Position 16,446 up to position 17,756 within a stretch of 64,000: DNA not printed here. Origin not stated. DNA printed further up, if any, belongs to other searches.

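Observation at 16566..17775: AT-rich single-gene islet: TIR-domain protein with an unassigned Cys/His-rich N-domain (candidate stand-alone immune or NADase module)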

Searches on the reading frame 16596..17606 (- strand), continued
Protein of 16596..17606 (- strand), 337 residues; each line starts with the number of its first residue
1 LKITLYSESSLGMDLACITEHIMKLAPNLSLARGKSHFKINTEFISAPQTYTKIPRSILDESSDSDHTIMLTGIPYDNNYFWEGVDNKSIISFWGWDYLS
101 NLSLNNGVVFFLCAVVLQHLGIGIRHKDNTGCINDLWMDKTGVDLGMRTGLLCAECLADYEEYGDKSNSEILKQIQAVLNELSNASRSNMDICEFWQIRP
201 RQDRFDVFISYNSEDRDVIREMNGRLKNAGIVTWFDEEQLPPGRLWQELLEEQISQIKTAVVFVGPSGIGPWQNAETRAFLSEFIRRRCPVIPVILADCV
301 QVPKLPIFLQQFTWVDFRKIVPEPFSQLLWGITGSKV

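Call 16: predict_structure(alignment_id=A1)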
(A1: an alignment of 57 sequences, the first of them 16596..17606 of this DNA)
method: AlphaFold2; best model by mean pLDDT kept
length: 337 residues; sequences in the alignment: 57
mean_pLDDT: 89.2   pTM: 0.64
mean pLDDT of the five models: 89.2, 89.1, 88.7, 87.5, 86.9
residues with pLDDT >= 90: 193; 70-90: 132; 50-70: 8; < 50: 4
segments of 3 or more residues with pLDDT < 50: 200-203
pLDDT, mean of each block of 10 residues (from residue 1): 96 96 94 96 93 96 97 91 91 92 96 94 84 79 87 91 94 95 88 82 75 90 93 83 75 84 90 86 84 93 85 89 93 79
secondary structure, 60 per line:
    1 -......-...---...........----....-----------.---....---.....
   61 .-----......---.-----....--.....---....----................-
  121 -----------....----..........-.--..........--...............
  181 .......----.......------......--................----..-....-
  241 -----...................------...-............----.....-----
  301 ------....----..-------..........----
elements in order: E2-7 H15-25 E30-33 H49-52 H56-61 E67-72 E82-85 E88-92 H96-99 H104-119 H140-149 H154-163 H166-187 H192-198 E205-210 H213-228 H236-239 H246-256 E257-264 H275-286 E291-295 H307-310 H324-333

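Call 22: search_protein_families(library=phrogs, proteins=[window:16596-17606:-], max_evalue=1)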
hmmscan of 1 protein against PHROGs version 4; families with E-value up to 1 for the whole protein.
window:16596-17606:- (337 aa): 4 families
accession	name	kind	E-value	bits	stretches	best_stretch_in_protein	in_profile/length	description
phrog_15646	-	unknown function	5.3e-07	30.4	1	188-269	143-225/293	-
phrog_24215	-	unknown function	9.8e-07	29.6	1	206-312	72-177/200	-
phrog_9211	-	unknown function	0.0061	16.9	1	203-243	131-172/268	-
phrog_8072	-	unknown function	0.19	12.6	1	169-218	17-64/134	-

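Call 24: find_encoding_contigs(protein=P0065, flank=10000, max_places=2)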
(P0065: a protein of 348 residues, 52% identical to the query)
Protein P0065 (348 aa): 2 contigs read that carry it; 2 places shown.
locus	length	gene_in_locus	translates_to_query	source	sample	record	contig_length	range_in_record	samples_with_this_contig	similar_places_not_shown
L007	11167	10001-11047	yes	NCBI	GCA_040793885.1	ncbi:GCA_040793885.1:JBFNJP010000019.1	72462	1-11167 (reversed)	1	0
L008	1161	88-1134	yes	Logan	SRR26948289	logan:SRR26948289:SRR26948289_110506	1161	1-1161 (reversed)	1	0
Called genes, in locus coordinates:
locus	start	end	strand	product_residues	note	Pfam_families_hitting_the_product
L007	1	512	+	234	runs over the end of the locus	-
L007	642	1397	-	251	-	-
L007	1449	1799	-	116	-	-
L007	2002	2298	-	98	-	-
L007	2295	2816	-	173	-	PF11736:DUF3299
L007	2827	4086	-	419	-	PF12704:MacB_PCD, PF02687:FtsX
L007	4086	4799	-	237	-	PF00005:ABC_tran, PF13304:AAA_21 (weak)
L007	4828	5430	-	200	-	-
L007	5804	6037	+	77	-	-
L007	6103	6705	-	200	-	PF00440:TetR_N, PF13305:TetR_C_33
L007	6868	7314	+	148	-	PF11014:DUF2852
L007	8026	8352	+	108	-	-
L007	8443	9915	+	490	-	PF01637:ATPase_2 (faint), PF13401:AAA_22 (faint), PF13676:TIR_2 (weak)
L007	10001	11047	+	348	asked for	PF13676:TIR_2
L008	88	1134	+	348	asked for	PF13676:TIR_2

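Call 25: find_encoding_contigs(protein=P0005, flank=10000, max_places=3)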
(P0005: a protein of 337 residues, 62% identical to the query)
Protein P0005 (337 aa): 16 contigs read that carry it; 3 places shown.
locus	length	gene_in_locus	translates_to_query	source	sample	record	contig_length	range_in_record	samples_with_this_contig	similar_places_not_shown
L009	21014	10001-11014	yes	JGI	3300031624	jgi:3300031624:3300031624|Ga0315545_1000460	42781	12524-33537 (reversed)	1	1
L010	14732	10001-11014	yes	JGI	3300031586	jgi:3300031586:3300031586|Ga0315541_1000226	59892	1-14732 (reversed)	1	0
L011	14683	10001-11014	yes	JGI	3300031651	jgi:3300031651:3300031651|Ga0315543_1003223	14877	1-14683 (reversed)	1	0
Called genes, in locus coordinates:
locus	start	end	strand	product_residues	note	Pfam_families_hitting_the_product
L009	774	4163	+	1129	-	PF24391:HD-CE, PF00931:NB-ARC, PF13424:TPR_12, PF00515:TPR_1 (weak), PF13424:TPR_12, PF13424:TPR_12, PF13424:TPR_12, PF13424:TPR_12, +22 more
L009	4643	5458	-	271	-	PF00376:MerR (weak)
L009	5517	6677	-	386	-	PF00239:Resolvase, PF07508:Recombinase (weak), PF13408:Zn_ribbon_recom (weak)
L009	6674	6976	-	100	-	-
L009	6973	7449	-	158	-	PF13384:HTH_23 (weak), PF13518:HTH_28, PF13551:HTH_29 (weak), PF13565:HTH_32 (weak)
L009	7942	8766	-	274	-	PF02899:Phage_int_SAM_1, PF13102:Phage_int_SAM_5 (weak), PF13495:Phage_int_SAM_4, PF00589:Phage_integrase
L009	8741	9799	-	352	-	PF02899:Phage_int_SAM_1, PF00589:Phage_integrase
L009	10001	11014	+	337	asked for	PF13676:TIR_2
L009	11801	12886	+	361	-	-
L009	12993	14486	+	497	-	PF08867:FRG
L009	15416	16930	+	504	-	PF00989:PAS (weak), PF13188:PAS_8 (faint), PF13426:PAS_9 (weak), PF00989:PAS, PF13426:PAS_9, PF08447:PAS_3, PF00512:HisKA, PF02518:HATPase_c, +1 more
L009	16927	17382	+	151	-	PF00072:Response_reg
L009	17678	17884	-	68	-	-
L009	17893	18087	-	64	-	-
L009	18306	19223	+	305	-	PF08448:PAS_4, PF13426:PAS_9 (weak), PF00196:GerE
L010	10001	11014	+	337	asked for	PF13676:TIR_2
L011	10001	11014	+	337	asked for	PF13676:TIR_2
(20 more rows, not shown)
